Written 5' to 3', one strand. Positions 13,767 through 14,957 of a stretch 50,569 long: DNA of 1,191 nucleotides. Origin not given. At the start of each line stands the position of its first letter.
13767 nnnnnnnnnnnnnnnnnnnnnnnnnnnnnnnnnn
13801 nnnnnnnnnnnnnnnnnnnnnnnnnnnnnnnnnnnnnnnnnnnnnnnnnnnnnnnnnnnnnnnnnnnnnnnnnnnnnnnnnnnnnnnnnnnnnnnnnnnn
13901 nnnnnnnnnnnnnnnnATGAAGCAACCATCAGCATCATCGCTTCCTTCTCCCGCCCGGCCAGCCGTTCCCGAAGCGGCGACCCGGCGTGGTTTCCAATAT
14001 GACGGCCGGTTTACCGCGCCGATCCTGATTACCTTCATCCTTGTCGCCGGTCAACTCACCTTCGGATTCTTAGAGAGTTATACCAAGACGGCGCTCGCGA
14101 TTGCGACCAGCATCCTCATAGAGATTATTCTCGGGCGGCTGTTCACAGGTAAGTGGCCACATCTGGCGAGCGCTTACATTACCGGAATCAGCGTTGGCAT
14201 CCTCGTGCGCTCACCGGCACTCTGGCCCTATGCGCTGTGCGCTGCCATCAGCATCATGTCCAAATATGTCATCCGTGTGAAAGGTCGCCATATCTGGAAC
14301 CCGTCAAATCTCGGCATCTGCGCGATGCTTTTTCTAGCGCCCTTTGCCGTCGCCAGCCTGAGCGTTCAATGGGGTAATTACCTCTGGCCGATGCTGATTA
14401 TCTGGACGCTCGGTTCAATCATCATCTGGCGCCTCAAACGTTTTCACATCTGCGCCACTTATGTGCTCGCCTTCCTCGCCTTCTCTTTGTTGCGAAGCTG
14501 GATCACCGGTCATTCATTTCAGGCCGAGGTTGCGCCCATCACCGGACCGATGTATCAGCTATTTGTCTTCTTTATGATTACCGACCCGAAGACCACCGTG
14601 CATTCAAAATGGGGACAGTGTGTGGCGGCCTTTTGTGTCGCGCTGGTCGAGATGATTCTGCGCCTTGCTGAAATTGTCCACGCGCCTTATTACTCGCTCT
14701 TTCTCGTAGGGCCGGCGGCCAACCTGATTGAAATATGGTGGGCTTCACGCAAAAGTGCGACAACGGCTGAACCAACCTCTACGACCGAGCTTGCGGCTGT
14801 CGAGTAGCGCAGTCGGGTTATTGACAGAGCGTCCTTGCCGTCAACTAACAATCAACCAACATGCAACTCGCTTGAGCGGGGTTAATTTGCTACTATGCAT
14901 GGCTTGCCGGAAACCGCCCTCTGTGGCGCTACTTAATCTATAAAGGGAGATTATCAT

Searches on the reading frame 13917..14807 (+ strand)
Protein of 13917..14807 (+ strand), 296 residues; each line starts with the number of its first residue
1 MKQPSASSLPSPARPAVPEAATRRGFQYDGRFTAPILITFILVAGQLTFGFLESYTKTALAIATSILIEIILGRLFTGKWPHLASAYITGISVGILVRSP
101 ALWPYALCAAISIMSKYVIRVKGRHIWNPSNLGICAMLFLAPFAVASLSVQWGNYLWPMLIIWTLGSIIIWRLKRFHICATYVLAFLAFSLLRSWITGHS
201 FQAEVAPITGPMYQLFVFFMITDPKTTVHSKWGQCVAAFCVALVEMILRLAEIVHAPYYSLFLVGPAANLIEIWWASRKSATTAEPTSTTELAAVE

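Call 19: search_protein_families(library=pfam, proteins=[window:13917-14807:+])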
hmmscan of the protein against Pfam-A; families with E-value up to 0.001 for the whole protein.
window:13917-14807:+ (296 aa): 1 family
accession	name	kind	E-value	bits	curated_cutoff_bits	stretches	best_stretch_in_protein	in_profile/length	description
PF03116.20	NQR2_RnfD_RnfE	-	1e-09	38.7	27.7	1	166-275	183-290/296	NQR2, RnfD, RnfE family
